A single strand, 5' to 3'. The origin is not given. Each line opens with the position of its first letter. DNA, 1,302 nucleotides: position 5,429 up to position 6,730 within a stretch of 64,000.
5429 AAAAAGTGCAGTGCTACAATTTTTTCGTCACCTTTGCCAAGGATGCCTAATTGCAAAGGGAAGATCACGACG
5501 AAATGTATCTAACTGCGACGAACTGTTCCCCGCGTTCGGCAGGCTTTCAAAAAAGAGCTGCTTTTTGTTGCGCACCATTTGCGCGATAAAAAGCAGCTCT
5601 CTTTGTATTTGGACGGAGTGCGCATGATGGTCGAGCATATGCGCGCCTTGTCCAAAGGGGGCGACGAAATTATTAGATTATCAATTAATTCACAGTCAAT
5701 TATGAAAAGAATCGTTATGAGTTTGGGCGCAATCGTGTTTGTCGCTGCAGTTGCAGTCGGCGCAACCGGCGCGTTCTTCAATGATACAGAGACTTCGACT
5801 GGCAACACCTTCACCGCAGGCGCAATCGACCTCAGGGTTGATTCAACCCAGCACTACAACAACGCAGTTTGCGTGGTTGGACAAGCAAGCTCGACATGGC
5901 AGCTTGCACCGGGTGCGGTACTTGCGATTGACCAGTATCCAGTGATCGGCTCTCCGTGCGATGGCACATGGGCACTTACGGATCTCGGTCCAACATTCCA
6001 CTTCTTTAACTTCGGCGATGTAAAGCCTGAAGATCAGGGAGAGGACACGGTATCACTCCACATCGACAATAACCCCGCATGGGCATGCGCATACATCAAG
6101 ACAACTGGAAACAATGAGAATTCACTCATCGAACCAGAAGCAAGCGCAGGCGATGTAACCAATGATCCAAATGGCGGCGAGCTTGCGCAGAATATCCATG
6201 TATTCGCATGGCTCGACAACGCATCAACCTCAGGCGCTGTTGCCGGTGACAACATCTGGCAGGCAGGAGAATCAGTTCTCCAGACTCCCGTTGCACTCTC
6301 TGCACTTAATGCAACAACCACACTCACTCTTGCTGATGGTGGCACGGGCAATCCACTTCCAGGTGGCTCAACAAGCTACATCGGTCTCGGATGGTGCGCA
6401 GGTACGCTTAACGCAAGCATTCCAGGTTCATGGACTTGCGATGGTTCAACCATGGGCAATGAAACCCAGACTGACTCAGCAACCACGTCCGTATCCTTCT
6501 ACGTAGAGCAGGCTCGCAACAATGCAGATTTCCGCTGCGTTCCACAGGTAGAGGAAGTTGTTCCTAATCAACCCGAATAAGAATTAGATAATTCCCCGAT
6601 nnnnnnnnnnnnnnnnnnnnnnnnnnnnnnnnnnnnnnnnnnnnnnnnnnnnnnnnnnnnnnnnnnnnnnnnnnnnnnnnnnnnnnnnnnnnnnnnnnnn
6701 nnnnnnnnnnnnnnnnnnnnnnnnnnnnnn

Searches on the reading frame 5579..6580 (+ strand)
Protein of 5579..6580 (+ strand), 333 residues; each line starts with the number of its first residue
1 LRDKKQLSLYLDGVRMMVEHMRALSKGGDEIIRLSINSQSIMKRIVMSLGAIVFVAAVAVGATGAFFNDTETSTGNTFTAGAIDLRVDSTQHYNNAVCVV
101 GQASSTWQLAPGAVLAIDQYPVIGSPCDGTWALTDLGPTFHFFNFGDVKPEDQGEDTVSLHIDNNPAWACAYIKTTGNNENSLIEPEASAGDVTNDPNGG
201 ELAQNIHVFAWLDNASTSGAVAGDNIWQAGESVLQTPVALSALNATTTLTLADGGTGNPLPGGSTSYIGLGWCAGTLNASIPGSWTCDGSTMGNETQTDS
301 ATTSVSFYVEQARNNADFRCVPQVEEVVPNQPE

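Call 3: search_protein_families(library=pfam, proteins=[window:5579-6580:+], max_evalue=0.1)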
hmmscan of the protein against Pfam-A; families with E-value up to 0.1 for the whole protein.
window:5579-6580:+ (333 aa): 3 families
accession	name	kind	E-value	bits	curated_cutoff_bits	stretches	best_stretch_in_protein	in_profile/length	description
PF12389.13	Peptidase_M73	-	1.2e-05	25.7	22.5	1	41-91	2-51/196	Camelysin metallo-endopeptidase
PF23067.1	MG280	-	0.0076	16.2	27.4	1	41-96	8-62/259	Uncharacterised protein MG280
PF22287.2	TraI-like_C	-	0.081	13.3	28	0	7-57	30-80/85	TraI-like C-terminal domain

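Call 4: search_protein_families(library=ncbifam, proteins=[window:5579-6580:+], max_evalue=0.1)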
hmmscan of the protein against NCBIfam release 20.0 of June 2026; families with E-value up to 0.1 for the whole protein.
window:5579-6580:+ (333 aa): 1 family
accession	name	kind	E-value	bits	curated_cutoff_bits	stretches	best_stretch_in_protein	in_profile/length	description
TIGR04088.1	cognate_SipW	domain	3.2e-05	24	19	1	50-82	2-33/34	SipW-dependent-type signal peptide-containing protein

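Call 21: search_solved_structures(query=A2, max_evalue=1)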
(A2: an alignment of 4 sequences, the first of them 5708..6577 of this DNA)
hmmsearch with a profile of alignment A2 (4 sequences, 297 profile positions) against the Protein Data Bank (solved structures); distinct sequences matched with E-value up to 1: 0.

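Call 44: find_homologous_proteins(query=window:5702-6577:+, max_evalue=0.00001)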
Query window:5702-6577:+ (292 aa): 1363 proteins with E <= 0.00001 among 6794 candidates; the best 120 are listed.
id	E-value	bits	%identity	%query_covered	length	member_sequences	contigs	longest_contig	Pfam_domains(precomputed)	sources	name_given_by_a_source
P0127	1.2e-163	562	89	88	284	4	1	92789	-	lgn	-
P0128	2.6e-137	475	76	97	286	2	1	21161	-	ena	-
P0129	5.7e-135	468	75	98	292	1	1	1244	-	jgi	jgi:predicted ribosomally synthesized peptide with SipW-like signal peptide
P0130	3.2e-132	459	74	98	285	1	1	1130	-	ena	-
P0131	5.4e-131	455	77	92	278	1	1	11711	-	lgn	-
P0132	2.5e-128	446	72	96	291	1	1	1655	PF12389.14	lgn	-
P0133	1.6e-127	443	72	96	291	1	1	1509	-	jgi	jgi:Ca-activated chloride channel homolog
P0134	6.3e-127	441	71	96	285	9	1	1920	-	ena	-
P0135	4.4e-126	438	72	96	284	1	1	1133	PF12389.14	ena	-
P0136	8.0e-124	431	75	92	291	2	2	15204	-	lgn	-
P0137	3.9e-123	429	72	94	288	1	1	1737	-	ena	-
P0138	1.8e-121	423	68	99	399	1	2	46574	-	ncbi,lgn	-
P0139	3.0e-120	419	69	95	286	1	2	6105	-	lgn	-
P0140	4.7e-119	415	68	99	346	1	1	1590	-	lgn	-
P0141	9.3e-119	414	67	96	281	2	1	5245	PF12389.14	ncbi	-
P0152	3.0e-113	396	66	96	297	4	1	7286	PF12389.14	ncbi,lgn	ncbi:MAG: SipW-dependent-type signal peptide-containing protein [Minisyncoccia bacterium]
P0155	2.2e-112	393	66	95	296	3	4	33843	PF12389.14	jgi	jgi:predicted ribosomally synthesized peptide with SipW-like signal peptide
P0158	2.6e-110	387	64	96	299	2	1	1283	PF12389.14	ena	-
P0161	1.9e-109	384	65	96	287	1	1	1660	PF12389.14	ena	-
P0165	5.0e-108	379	66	97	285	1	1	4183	PF12389.14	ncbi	-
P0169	1.2e-106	375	64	96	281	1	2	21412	PF12389.14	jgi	jgi:predicted ribosomally synthesized peptide with SipW-like signal peptide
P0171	3.2e-105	370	64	96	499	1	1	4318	PF12389.14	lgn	-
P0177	4.1e-103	363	65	96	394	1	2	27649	PF12389.14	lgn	-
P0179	2.0e-102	361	61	97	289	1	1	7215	PF12389.14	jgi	jgi:predicted ribosomally synthesized peptide with SipW-like signal peptide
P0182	3.6e-100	353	59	99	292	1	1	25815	PF12389.14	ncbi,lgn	-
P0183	1.1e-99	352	64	93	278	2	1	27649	PF12389.14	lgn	-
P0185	1.0e-98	349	60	99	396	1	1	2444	PF12389.14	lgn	-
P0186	1.7e-98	348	61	98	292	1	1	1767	PF12389.14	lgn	-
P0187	2.2e-98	347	61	97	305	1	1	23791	PF12389.14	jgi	jgi:Ca-activated chloride channel homolog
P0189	3.3e-98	347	60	96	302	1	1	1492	PF12389.14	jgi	jgi:predicted ribosomally synthesized peptide with SipW-like signal peptide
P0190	3.7e-98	347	61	95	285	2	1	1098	PF12389.14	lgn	-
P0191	1.2e-97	345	62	96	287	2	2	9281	PF12389.14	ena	-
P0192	1.4e-97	345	60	97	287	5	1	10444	PF12389.14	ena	-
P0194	2.2e-97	344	58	97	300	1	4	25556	PF12389.14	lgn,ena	-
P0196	8.6e-97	342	60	98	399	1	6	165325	PF12389.14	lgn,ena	-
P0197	1.2e-96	342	59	98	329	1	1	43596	PF12389.14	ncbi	ncbi:MAG: TasA family protein, partial [Patescibacteria group bacterium]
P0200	8.1e-96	339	58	97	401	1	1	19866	PF12389.14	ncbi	-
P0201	3.3e-95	337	59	96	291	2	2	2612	PF12389.14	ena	-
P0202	7.0e-95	336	58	96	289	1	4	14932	PF12389.14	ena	-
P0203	2.1e-94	334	59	97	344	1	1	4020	PF12389.14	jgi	jgi:predicted ribosomally synthesized peptide with SipW-like signal peptide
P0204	2.1e-94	334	60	97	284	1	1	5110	PF12389.14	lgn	-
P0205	4.2e-94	333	57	99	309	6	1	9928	PF12389.14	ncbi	-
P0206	8.0e-94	333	56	98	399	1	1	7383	PF12389.14,PF19403.6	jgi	jgi:predicted ribosomally synthesized peptide with SipW-like signal peptide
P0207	1.5e-93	332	56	99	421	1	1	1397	PF12389.14,PF19403.6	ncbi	-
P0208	1.6e-93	332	56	98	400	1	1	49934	PF12389.14,PF19403.6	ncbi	-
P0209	1.9e-93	331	56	98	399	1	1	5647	PF12389.14,PF19403.6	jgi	jgi:predicted ribosomally synthesized peptide with SipW-like signal peptide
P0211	2.8e-93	331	56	98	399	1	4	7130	PF12389.14,PF19403.6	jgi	jgi:predicted ribosomally synthesized peptide with SipW-like signal peptide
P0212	3.2e-93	331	55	97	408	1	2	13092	PF12389.14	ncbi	-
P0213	3.3e-93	331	56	89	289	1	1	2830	PF12389.14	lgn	-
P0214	1.6e-92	328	56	96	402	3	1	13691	PF12389.14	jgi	-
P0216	3.9e-92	327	55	98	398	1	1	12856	PF12389.14,PF24514.2,PF19403.6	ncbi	-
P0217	2.0e-91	325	55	97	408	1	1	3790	PF12389.14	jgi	jgi:predicted ribosomally synthesized peptide with SipW-like signal peptide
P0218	2.4e-91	324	56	97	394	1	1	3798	PF12389.14,PF19403.6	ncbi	-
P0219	4.2e-91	324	57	96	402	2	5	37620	PF12389.14,PF19403.6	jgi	jgi:predicted ribosomally synthesized peptide with SipW-like signal peptide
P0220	6.4e-91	323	59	97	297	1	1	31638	PF12389.14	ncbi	-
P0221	6.8e-91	323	59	93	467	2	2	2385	PF12389.14,PF19403.6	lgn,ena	-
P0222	1.8e-90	322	56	96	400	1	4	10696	PF12389.14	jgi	jgi:predicted ribosomally synthesized peptide with SipW-like signal peptide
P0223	2.2e-90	321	57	95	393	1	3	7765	PF12389.14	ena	-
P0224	2.3e-90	321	56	96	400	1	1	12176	PF12389.14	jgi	jgi:predicted ribosomally synthesized peptide with SipW-like signal peptide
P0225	1.5e-89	318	56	97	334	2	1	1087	PF12389.14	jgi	jgi:predicted ribosomally synthesized peptide with SipW-like signal peptide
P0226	2.7e-89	318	55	97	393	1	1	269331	PF12389.14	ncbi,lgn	-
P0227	4.5e-89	317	58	94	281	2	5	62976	PF12389.14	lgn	-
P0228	1.8e-88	315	55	96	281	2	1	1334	PF12389.14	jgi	jgi:predicted ribosomally synthesized peptide with SipW-like signal peptide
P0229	5.5e-88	313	55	99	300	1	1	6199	PF12389.14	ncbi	-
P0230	4.0e-87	311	55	98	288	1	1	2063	PF12389.14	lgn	-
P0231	1.7e-86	308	57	96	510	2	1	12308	PF12389.14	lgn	-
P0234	9.0e-86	306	53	97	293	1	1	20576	PF12389.14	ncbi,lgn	-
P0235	9.8e-86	306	55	98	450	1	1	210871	PF12389.14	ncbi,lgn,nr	ncbi:MAG: hypothetical protein HGA67_00995 [Candidatus Yonathbacteria bacterium]|nr:hypothetical pro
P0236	1.2e-85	306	54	97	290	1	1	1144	PF12389.14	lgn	-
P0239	8.0e-85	303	56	96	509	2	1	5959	PF12389.14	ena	-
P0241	1.6e-84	302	53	96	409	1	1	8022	PF12389.14,PF19403.6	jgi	jgi:predicted ribosomally synthesized peptide with SipW-like signal peptide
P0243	1.0e-83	299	56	96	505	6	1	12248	PF12389.14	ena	-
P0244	2.2e-83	298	55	96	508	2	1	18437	PF12389.14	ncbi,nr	ncbi:SipW-dependent-type signal peptide-containing protein [Candidatus Kaiserbacteria bacterium]|nr:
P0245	2.2e-83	298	54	97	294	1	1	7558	PF12389.14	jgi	jgi:predicted ribosomally synthesized peptide with SipW-like signal peptide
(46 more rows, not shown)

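Call 52: predict_structure(alignment_id=A4)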
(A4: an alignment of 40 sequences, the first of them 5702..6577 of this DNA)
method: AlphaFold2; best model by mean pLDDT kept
length: 292 residues; sequences in the alignment: 40
mean_pLDDT: 76.0   pTM: 0.69
mean pLDDT of the five models: 76.0, 74.2, 74.1, 71.9, 71.2
residues with pLDDT >= 90: 47; 70-90: 177; 50-70: 28; < 50: 40
segments of 3 or more residues with pLDDT < 50: 1-4, 6-40
pLDDT, mean of each block of 10 residues (from residue 1): 47 44 31 33 68 88 90 88 81 61 77 84 85 83 77 74 88 76 82 91 82 87 87 93 90 79 82 87 74 71
secondary structure, 60 per line:
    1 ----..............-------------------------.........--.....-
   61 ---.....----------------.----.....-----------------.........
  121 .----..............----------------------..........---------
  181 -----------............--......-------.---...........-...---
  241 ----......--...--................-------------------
elements in order: H5-18 E44-52 E55-59 E64-68 E90-94 E112-121 E126-139 E165-171 E192-198 H199-203 E206-211 E223-233 E235-237 E245-247 E258-270

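Call 54: fold_search(model_id=the predicted structure, library=pdb)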
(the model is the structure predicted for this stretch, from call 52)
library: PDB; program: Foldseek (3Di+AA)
matches with E <= 10: 1129; with E <= 0.001: 1
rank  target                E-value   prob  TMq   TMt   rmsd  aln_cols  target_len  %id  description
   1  8aur_A                4.9e-05  1.00  0.35  0.42  12.7       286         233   12  Cryo-EM structure of a TasA fibre (released 2022-11-30)
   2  7ueg_A                1.3e-03  0.84  0.23  0.33  13.3       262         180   11  Cryo-EM of bundling pili from Pyrobaculum calidifontis (released 2022-06-29)
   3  9ub7_E                2.6e-03  0.66  0.19  0.11  20.5       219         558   10  Structure of glycosylphosphatidylinositol transamidase,state 1 (released 2026-04-08)
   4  7fe0_A                2.9e-03  0.75  0.21  0.29  15.5       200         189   10  AvmM Catalyzes Macrocyclization in Alchivemycin A Biosynthesis (released 2021-09-01)
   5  7fe5_A                4.7e-03  0.69  0.21  0.30  15.4       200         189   11  AvmM Catalyzes Macrocyclization in Alchivemycin A Biosynthesis (released 2021-09-01)
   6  4gwn_A                1.1e-02  0.80  0.24  0.15  10.4       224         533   11  Crystal structure of human mature meprin beta (released 2012-09-19)
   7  5wta_C                1.1e-02  0.28  0.20  0.19  21.0       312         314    8  Crystal Structure of Staphylococcus aureus SdrE apo form (released 2017-07-19)
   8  4b60_A                1.3e-02  0.21  0.20  0.20  19.9       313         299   10  Structure of rFnBPA(189-505) in complex with fibrinogen gamma chain C- terminal peptide (released 2013-10-09)
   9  3ml6_A                1.4e-02  0.25  0.18  0.15  20.1       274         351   10  a complex between Dishevelled2 and clathrin adaptor AP-2 (released 2010-08-11)
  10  8wab_B                1.5e-02  0.44  0.22  0.32  11.2       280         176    7  Crystal structure of a chondroitin sulfate-binding carbohydrate binding module of a chondroitinase (released 2024-01-17)
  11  8wab_A                1.8e-02  0.38  0.21  0.31  11.4       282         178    7  Crystal structure of a chondroitin sulfate-binding carbohydrate binding module of a chondroitinase (released 2024-01-17)
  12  3ml6_C                1.9e-02  0.20  0.19  0.16  22.2       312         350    9  a complex between Dishevelled2 and clathrin adaptor AP-2 (released 2010-08-11)
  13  8atm_A                2.2e-02  0.82  0.21  0.04   7.5       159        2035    9  Structure of the giant inhibitor of apoptosis, BIRC6 (composite map) (released 2023-03-08)
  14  2c9a_A                2.2e-02  0.66  0.20  0.22   8.6       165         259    8  Crystal structure of the MAM-Ig module of receptor protein tyrosine phosphatase mu (released 2006-01-19)
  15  7oi5_D                2.3e-02  0.20  0.15  0.16  19.5       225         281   11  Crystal structure of AP2 Mu2 - FCHO2 chimera (GST cleaved) (released 2022-06-01)
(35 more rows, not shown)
